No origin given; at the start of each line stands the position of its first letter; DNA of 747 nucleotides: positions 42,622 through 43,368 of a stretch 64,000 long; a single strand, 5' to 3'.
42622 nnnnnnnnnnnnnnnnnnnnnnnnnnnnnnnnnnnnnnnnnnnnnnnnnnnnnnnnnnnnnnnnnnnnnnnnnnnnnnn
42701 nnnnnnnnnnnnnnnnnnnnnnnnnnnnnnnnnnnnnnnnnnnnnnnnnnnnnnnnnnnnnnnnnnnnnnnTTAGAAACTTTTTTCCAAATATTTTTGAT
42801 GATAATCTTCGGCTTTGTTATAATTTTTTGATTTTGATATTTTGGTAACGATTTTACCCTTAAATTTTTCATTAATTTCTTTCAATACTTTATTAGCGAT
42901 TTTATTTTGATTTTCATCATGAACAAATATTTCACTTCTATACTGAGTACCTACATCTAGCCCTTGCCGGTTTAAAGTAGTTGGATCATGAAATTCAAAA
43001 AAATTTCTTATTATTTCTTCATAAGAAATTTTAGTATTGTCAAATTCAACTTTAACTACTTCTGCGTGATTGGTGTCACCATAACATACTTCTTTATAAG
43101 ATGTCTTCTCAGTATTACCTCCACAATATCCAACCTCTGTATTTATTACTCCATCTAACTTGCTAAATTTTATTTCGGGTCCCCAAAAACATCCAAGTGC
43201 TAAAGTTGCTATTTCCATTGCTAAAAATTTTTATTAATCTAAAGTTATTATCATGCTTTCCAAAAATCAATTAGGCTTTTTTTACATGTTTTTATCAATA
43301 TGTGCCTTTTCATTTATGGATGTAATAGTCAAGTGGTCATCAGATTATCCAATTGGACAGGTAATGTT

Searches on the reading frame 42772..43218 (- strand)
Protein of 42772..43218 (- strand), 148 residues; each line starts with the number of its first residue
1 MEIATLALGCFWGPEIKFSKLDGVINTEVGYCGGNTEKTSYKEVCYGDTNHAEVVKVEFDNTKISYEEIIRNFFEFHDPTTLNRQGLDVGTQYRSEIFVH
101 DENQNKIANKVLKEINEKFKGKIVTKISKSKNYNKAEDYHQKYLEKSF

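Call 31: search_protein_families(library=pfam, proteins=[window:42772-43218:-], max_evalue=0.00001)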
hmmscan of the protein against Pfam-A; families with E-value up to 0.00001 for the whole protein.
window:42772-43218:- (148 aa): 1 family
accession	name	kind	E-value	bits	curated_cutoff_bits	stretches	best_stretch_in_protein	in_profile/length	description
PF01625.27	PMSR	-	7.1e-60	202.1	23.7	1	4-146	2-146/153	Peptide methionine sulfoxide reductase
